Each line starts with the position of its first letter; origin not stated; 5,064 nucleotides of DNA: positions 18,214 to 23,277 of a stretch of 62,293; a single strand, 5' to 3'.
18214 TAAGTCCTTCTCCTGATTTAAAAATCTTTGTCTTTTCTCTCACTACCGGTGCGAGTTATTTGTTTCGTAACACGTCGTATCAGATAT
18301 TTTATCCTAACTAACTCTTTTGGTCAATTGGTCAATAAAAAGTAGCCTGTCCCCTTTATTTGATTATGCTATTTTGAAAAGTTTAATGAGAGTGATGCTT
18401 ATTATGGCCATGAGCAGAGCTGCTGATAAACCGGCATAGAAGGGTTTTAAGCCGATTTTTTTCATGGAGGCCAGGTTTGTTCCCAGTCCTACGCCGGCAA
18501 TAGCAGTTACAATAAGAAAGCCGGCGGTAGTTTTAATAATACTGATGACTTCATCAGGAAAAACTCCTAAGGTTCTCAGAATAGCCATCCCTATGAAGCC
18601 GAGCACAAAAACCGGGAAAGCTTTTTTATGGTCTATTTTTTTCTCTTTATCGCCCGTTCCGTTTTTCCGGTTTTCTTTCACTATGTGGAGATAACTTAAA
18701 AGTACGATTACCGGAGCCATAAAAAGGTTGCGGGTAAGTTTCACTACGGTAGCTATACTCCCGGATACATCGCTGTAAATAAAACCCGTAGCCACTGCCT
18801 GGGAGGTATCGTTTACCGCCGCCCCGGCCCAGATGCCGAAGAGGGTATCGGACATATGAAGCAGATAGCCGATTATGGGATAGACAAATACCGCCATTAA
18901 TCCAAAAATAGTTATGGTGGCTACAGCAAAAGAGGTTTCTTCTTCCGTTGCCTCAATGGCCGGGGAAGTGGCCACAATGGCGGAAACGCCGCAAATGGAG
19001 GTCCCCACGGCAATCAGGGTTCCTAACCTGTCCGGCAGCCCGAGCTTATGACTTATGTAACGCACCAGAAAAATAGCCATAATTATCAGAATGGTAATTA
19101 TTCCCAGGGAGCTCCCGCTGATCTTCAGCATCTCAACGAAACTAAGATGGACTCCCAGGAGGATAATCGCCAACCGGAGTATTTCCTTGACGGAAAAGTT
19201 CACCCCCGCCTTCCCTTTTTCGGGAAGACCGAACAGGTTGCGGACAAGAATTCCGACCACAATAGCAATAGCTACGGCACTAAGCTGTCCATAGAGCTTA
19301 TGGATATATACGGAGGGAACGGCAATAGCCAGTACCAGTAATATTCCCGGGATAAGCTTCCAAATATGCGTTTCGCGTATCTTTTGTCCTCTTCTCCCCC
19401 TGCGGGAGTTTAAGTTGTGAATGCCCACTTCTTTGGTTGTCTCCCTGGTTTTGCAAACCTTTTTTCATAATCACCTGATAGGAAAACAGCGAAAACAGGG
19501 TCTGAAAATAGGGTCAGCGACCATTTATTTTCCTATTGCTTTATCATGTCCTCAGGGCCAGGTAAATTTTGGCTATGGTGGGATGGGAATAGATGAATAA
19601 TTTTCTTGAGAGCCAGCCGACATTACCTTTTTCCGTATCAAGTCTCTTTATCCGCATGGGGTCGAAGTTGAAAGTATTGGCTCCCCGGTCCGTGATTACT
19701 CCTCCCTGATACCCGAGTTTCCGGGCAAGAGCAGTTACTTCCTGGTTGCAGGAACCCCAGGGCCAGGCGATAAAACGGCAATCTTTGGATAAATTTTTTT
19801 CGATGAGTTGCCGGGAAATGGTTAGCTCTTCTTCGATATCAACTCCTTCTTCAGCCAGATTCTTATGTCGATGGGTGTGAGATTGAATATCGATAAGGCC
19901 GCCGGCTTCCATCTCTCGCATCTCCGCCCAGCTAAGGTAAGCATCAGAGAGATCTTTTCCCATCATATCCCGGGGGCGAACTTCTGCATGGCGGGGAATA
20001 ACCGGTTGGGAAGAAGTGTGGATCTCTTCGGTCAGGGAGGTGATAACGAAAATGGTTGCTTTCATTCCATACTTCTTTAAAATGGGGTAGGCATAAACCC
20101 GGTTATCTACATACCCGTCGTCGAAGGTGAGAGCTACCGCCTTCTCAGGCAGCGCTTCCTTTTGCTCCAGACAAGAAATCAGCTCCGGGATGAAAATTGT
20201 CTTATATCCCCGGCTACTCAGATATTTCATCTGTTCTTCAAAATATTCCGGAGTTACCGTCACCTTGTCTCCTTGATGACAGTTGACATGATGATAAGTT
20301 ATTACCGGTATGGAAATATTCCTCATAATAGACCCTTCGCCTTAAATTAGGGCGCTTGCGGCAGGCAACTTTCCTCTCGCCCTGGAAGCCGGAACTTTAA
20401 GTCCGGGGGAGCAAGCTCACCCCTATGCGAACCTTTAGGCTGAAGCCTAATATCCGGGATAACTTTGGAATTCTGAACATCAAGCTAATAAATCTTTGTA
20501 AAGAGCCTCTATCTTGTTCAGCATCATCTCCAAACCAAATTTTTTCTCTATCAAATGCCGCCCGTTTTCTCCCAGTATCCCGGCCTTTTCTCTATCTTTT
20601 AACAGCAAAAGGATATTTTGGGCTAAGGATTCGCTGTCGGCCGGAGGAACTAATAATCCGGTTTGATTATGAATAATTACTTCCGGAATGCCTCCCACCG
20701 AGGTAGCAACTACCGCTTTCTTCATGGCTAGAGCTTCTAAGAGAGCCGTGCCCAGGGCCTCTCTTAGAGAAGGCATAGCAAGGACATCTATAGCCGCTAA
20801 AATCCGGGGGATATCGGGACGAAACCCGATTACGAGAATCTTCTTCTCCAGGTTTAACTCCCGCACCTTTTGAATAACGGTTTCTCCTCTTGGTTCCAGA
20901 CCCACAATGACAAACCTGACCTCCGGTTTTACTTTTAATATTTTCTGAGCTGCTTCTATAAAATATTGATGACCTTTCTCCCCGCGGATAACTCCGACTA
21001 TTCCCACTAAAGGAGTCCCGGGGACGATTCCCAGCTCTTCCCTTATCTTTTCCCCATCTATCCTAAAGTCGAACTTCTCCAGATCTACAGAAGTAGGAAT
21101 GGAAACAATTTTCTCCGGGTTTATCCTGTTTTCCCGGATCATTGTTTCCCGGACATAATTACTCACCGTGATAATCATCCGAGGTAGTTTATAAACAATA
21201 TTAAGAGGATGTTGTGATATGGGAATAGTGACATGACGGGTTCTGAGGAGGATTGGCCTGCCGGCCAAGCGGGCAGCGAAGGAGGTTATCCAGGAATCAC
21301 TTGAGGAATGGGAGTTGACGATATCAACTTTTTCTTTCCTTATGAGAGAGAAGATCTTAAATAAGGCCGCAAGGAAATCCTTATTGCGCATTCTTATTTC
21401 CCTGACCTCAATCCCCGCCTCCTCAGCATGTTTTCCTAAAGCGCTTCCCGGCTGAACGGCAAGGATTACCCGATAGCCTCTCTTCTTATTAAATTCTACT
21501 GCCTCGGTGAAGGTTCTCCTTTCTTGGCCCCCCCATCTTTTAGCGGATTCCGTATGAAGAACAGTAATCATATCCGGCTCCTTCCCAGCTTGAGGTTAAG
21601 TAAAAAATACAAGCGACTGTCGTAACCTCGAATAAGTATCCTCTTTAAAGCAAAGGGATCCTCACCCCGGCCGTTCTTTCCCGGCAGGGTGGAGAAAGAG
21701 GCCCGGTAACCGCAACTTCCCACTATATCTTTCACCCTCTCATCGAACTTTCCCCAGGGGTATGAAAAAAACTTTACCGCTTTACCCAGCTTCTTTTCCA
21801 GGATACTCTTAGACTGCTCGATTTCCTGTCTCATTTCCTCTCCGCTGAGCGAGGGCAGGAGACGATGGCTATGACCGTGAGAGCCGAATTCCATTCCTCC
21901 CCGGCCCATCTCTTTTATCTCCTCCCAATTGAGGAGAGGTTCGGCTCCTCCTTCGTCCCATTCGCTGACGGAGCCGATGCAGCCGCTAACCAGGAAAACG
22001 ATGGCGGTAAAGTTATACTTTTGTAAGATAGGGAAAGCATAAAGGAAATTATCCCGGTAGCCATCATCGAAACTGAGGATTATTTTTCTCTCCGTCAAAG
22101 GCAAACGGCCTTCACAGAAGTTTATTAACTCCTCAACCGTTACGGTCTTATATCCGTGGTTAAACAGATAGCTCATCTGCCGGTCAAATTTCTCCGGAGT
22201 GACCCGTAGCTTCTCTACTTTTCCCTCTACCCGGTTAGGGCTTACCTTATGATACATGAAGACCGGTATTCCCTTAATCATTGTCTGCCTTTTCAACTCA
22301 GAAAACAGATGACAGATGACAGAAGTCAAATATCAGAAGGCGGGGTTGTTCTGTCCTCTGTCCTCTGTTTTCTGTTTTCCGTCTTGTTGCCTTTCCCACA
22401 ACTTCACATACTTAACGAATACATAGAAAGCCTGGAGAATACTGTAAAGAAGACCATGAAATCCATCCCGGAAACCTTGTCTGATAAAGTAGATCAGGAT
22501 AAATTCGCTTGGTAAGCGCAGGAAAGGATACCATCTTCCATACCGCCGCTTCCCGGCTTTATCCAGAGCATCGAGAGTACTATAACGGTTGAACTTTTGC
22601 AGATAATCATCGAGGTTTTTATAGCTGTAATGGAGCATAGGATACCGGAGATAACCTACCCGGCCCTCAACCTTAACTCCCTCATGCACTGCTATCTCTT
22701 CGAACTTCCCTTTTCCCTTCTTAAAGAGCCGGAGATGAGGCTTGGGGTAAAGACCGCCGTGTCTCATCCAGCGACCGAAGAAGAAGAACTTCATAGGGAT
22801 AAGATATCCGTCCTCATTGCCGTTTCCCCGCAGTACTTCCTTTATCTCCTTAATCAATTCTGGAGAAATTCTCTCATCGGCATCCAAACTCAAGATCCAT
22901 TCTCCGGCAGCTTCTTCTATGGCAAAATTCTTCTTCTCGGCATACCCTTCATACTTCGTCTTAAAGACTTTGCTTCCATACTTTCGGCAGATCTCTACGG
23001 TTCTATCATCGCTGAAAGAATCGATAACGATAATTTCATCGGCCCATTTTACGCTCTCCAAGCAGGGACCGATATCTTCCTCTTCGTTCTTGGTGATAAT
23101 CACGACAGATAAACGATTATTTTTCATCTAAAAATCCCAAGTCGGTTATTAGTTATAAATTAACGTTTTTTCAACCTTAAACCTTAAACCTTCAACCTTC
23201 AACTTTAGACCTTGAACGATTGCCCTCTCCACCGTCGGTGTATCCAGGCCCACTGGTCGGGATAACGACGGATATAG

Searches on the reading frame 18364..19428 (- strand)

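Call 64: search_protein_families(library=pfam, proteins=[window:18364-19428:-], max_evalue=0.000001)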
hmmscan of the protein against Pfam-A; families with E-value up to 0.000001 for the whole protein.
window:18364-19428:- (354 aa): 1 family
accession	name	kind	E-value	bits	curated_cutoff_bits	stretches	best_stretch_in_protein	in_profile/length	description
PF03601.19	Cons_hypoth698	-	9.4e-82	274.8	24.5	1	27-332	1-303/304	Conserved hypothetical protein 698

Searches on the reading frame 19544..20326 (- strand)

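Call 64: search_protein_families(library=pfam, proteins=[window:19544-20326:-], max_evalue=0.000001)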
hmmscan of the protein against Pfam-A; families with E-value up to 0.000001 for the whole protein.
window:19544-20326:- (260 aa): 1 family
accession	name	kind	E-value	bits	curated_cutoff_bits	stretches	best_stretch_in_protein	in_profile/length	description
PF01522.26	Polysacc_deac_1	-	4.3e-28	98.2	23.1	1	58-207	3-122/124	Polysaccharide deacetylase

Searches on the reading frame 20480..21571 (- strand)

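Call 64: search_protein_families(library=pfam, proteins=[window:20480-21571:-], max_evalue=0.000001)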
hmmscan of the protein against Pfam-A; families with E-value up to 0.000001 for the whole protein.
window:20480-21571:- (363 aa): 4 families
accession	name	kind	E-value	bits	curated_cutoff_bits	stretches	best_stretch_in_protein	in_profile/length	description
PF00534.26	Glycos_transf_1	-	7.8e-42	143.2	26.4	1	174-339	3-171/172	Glycosyl transferases group 1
PF13692.12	Glyco_trans_1_4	-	2.5e-36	125.5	27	1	187-326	2-142/142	Glycosyl transferases group 1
PF13439.12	Glyco_transf_4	-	1.8e-18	67.6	28.5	1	13-166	1-170/170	Glycosyltransferase Family 4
PF13477.12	Glyco_trans_4_2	-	8e-08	33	23.4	1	24-116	16-111/139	Glycosyl transferase 4-like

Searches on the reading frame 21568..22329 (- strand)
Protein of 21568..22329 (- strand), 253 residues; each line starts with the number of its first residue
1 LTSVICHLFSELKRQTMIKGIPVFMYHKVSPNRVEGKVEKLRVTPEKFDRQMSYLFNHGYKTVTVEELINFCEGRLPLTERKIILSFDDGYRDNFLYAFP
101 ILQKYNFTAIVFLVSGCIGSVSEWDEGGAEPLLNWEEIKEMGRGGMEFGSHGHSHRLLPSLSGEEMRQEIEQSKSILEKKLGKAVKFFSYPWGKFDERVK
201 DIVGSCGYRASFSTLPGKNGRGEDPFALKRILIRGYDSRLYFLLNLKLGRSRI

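Call 64: search_protein_families(library=pfam, proteins=[window:21568-22329:-], max_evalue=0.000001)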
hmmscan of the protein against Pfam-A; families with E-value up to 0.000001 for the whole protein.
window:21568-22329:- (253 aa): 1 family
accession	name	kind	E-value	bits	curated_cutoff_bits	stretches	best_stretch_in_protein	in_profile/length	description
PF01522.26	Polysacc_deac_1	-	1.6e-28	99.6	23.1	1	78-210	4-123/124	Polysaccharide deacetylase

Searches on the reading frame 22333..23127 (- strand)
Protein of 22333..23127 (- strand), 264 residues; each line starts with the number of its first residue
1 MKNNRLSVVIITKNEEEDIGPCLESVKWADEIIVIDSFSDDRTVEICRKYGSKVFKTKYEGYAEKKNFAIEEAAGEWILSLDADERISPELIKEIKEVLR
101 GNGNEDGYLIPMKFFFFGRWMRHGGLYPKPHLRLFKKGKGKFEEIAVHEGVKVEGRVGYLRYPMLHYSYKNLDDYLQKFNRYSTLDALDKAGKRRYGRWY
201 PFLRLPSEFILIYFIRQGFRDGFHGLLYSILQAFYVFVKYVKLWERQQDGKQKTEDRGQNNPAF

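Call 64: search_protein_families(library=pfam, proteins=[window:22333-23127:-], max_evalue=0.000001)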
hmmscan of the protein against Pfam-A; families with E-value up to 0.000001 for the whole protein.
window:22333-23127:- (264 aa): 1 family
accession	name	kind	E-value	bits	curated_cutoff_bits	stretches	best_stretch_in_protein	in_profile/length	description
PF00535.33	Glycos_transf_2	-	1.7e-21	77.3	23.3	1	7-125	1-129/168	Glycosyl transferase family 2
